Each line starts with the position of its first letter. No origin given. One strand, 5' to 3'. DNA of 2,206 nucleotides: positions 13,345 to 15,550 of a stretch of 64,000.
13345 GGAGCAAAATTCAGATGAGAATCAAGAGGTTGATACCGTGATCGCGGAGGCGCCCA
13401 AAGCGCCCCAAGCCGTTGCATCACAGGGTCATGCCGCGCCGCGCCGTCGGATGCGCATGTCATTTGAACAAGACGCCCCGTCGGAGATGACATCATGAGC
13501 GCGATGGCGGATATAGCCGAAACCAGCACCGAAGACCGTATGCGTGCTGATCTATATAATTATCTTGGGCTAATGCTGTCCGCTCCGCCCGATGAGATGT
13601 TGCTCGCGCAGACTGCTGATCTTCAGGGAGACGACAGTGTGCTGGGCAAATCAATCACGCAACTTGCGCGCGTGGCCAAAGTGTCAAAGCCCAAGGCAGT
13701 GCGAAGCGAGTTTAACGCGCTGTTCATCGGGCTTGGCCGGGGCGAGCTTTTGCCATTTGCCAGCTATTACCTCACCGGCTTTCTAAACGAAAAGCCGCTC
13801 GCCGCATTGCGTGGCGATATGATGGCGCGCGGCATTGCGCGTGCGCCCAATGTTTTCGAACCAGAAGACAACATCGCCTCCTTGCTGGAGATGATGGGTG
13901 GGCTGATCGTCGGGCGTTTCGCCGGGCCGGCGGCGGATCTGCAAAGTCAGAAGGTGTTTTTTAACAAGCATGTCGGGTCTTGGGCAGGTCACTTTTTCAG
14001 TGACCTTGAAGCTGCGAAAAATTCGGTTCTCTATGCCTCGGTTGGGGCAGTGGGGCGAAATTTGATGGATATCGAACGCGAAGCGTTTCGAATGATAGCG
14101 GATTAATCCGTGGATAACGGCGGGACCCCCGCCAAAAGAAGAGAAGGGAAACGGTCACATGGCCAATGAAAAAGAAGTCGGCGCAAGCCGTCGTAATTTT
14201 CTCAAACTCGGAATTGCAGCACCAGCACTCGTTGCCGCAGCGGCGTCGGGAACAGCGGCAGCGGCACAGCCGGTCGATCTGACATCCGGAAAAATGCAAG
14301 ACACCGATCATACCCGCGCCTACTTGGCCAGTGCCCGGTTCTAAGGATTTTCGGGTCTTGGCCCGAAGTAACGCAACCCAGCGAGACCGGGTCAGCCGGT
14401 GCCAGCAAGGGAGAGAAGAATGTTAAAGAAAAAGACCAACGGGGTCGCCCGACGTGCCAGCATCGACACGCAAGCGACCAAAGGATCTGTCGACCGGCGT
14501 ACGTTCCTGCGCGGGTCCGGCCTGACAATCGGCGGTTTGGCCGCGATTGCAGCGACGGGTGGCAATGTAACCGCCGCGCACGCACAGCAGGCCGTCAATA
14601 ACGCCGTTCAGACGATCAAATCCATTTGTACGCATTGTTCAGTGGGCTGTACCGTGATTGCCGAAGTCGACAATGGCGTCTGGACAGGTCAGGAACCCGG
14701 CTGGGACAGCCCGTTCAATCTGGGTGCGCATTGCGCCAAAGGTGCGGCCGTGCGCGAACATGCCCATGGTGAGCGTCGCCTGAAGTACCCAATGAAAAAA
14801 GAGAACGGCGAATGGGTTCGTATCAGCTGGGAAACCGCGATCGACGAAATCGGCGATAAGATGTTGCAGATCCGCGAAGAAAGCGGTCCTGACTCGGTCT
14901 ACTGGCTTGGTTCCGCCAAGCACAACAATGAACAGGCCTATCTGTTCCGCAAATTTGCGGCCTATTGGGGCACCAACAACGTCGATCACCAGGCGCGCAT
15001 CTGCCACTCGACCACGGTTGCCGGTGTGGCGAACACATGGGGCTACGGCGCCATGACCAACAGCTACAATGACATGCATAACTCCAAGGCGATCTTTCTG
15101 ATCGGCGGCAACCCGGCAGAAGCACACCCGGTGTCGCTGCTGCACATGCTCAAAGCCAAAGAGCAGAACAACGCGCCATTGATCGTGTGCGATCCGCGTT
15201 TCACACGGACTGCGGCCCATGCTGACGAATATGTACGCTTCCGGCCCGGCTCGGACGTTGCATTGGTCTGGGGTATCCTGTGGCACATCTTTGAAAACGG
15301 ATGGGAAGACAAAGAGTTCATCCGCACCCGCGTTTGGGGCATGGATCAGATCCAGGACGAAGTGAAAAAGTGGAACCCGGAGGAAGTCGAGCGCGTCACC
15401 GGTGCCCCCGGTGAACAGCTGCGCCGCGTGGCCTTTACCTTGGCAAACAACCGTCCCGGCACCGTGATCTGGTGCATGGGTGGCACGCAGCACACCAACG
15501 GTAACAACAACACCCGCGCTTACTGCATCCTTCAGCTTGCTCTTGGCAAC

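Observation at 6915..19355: Formate dehydrogenase flanked by a two-winged, 12-kb accessory cluster made mostly of proteins with no assigned function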

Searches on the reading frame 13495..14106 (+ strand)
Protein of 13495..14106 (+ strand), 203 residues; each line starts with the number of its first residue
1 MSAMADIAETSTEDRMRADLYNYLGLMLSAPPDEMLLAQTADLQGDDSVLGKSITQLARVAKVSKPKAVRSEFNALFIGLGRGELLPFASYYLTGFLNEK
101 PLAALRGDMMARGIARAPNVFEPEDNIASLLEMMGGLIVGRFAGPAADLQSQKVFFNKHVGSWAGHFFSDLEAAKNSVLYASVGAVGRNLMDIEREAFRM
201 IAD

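Call 5: search_protein_families(library=pfam, proteins=[window:13495-14106:+], max_evalue=0.01)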
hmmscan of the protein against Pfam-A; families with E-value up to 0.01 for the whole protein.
window:13495-14106:+ (203 aa): 1 family
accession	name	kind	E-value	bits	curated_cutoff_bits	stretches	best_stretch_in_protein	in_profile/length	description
PF02613.20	Nitrate_red_del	-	2.9e-27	95.8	22.2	1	47-168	5-135/136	Nitrate reductase delta subunit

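Call 6: search_protein_families(library=ncbifam, proteins=[window:13495-14106:+], max_evalue=0.01)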
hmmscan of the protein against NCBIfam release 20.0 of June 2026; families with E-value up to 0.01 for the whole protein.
window:13495-14106:+ (203 aa): 2 families
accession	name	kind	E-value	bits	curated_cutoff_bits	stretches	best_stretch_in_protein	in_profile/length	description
NF003442.0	PRK04976.1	equivalog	9.9e-11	42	132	1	38-186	48-196/211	molecular chaperone TorD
NF008632.0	PRK11621.1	equivalog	2e-05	24.3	162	1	53-189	52-183/203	Tat proofreading chaperone DmsD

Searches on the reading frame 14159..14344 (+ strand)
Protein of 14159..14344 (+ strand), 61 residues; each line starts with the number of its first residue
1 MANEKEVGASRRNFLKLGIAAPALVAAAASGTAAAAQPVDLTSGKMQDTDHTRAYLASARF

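Call 5: search_protein_families(library=pfam, proteins=[window:14159-14344:+], max_evalue=0.01)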
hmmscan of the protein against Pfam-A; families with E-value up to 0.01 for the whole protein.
window:14159-14344:+ (61 aa): 1 family
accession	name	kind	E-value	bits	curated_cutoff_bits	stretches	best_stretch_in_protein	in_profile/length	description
PF10518.14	TAT_signal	-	0.0099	16.2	22.7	0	10-28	3-21/21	TAT (twin-arginine translocation) pathway signal sequence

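Call 6: search_protein_families(library=ncbifam, proteins=[window:14159-14344:+], max_evalue=0.01)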
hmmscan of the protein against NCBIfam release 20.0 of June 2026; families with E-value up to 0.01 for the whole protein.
window:14159-14344:+ (61 aa): 2 families
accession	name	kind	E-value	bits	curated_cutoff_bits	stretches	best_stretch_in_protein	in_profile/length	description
TIGR02811.1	formate_TAT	hypoth_equivalog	2.5e-07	30.9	48.45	1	1-57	1-64/66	formate dehydrogenase region TAT target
TIGR01412.1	tat_substr_1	equivalog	0.0018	17.2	428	1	6-48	5-46/420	iron uptake transporter deferrochelatase/peroxidase subunit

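Call 12: search_solved_structures(query=window:14159-14344:+, max_evalue=10, show_alignments=1)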
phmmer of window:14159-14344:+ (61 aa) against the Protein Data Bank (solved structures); distinct sequences matched with E-value up to 10: 3.
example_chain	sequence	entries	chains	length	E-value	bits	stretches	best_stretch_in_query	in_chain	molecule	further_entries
8z82_a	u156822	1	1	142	0.84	13.6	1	4-36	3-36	High-potential iron-sulfur protein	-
5k87_A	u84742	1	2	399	4.8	11.2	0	8-42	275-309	2-methyl-aconitate isomerase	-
2pvz_A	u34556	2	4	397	4.8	11.2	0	8-42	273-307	PrpF methylaconitate isomerase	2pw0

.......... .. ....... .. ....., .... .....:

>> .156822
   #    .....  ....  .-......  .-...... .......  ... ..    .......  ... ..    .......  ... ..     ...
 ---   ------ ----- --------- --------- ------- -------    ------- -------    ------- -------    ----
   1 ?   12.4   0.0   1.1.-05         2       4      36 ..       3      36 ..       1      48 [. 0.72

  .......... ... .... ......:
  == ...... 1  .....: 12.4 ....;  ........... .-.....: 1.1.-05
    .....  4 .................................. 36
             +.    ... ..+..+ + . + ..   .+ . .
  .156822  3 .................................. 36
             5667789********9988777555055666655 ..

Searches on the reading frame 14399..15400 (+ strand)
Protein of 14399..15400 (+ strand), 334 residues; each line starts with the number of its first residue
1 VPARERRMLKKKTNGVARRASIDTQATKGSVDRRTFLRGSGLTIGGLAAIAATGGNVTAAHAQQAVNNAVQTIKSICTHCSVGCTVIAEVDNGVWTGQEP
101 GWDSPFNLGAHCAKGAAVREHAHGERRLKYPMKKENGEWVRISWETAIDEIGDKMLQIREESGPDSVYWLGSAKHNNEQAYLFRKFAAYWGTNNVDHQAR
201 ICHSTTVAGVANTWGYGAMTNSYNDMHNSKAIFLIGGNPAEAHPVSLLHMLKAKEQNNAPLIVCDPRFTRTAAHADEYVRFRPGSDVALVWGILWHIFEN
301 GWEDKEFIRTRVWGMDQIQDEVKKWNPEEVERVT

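Call 80: search_solved_structures(query=window:14399-15400:+, max_evalue=1e-40, show_alignments=5)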
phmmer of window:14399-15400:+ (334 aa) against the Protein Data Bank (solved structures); distinct sequences matched with E-value up to 1e-40: 10.
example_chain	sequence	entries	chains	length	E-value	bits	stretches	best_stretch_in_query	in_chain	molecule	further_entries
9vap_A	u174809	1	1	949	3.5e-141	473.6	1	30-333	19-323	Formate dehydrogenase molybdopterin-binding subunit FdhA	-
7bkb_D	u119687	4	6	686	3.6e-59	204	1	71-326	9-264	Formate dehydrogenase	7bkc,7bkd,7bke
9t1s_L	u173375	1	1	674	1.1e-53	185.9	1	73-332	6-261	formate dehydrogenase (coenzyme F420)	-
7qv7_S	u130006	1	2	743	1.6e-53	185.4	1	72-334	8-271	Hydrogen dependent carbon dioxide reductase subunit FdhF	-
1kqf_A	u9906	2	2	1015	7.9e-47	163.4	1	33-309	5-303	FORMATE DEHYDROGENASE, NITRATE-INDUCIBLE, MAJOR SUBUNIT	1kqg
1aa6_A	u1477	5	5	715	8e-46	160.1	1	73-334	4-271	FORMATE DEHYDROGENASE H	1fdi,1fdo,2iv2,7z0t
1h0h_A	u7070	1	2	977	3.9e-42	148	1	69-308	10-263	FORMATE DEHYDROGENASE SUBUNIT ALPHA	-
9gzq_A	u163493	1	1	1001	8.8e-42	146.8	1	67-326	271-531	Probable oxidoreductase YjgC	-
8rqz_C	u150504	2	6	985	9.2e-42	146.7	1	67-326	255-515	Probable oxidoreductase YjgC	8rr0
9qm0_A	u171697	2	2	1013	1.5e-41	146.1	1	31-309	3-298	Formate dehydrogenase, alpha subunit, selenocysteine-containing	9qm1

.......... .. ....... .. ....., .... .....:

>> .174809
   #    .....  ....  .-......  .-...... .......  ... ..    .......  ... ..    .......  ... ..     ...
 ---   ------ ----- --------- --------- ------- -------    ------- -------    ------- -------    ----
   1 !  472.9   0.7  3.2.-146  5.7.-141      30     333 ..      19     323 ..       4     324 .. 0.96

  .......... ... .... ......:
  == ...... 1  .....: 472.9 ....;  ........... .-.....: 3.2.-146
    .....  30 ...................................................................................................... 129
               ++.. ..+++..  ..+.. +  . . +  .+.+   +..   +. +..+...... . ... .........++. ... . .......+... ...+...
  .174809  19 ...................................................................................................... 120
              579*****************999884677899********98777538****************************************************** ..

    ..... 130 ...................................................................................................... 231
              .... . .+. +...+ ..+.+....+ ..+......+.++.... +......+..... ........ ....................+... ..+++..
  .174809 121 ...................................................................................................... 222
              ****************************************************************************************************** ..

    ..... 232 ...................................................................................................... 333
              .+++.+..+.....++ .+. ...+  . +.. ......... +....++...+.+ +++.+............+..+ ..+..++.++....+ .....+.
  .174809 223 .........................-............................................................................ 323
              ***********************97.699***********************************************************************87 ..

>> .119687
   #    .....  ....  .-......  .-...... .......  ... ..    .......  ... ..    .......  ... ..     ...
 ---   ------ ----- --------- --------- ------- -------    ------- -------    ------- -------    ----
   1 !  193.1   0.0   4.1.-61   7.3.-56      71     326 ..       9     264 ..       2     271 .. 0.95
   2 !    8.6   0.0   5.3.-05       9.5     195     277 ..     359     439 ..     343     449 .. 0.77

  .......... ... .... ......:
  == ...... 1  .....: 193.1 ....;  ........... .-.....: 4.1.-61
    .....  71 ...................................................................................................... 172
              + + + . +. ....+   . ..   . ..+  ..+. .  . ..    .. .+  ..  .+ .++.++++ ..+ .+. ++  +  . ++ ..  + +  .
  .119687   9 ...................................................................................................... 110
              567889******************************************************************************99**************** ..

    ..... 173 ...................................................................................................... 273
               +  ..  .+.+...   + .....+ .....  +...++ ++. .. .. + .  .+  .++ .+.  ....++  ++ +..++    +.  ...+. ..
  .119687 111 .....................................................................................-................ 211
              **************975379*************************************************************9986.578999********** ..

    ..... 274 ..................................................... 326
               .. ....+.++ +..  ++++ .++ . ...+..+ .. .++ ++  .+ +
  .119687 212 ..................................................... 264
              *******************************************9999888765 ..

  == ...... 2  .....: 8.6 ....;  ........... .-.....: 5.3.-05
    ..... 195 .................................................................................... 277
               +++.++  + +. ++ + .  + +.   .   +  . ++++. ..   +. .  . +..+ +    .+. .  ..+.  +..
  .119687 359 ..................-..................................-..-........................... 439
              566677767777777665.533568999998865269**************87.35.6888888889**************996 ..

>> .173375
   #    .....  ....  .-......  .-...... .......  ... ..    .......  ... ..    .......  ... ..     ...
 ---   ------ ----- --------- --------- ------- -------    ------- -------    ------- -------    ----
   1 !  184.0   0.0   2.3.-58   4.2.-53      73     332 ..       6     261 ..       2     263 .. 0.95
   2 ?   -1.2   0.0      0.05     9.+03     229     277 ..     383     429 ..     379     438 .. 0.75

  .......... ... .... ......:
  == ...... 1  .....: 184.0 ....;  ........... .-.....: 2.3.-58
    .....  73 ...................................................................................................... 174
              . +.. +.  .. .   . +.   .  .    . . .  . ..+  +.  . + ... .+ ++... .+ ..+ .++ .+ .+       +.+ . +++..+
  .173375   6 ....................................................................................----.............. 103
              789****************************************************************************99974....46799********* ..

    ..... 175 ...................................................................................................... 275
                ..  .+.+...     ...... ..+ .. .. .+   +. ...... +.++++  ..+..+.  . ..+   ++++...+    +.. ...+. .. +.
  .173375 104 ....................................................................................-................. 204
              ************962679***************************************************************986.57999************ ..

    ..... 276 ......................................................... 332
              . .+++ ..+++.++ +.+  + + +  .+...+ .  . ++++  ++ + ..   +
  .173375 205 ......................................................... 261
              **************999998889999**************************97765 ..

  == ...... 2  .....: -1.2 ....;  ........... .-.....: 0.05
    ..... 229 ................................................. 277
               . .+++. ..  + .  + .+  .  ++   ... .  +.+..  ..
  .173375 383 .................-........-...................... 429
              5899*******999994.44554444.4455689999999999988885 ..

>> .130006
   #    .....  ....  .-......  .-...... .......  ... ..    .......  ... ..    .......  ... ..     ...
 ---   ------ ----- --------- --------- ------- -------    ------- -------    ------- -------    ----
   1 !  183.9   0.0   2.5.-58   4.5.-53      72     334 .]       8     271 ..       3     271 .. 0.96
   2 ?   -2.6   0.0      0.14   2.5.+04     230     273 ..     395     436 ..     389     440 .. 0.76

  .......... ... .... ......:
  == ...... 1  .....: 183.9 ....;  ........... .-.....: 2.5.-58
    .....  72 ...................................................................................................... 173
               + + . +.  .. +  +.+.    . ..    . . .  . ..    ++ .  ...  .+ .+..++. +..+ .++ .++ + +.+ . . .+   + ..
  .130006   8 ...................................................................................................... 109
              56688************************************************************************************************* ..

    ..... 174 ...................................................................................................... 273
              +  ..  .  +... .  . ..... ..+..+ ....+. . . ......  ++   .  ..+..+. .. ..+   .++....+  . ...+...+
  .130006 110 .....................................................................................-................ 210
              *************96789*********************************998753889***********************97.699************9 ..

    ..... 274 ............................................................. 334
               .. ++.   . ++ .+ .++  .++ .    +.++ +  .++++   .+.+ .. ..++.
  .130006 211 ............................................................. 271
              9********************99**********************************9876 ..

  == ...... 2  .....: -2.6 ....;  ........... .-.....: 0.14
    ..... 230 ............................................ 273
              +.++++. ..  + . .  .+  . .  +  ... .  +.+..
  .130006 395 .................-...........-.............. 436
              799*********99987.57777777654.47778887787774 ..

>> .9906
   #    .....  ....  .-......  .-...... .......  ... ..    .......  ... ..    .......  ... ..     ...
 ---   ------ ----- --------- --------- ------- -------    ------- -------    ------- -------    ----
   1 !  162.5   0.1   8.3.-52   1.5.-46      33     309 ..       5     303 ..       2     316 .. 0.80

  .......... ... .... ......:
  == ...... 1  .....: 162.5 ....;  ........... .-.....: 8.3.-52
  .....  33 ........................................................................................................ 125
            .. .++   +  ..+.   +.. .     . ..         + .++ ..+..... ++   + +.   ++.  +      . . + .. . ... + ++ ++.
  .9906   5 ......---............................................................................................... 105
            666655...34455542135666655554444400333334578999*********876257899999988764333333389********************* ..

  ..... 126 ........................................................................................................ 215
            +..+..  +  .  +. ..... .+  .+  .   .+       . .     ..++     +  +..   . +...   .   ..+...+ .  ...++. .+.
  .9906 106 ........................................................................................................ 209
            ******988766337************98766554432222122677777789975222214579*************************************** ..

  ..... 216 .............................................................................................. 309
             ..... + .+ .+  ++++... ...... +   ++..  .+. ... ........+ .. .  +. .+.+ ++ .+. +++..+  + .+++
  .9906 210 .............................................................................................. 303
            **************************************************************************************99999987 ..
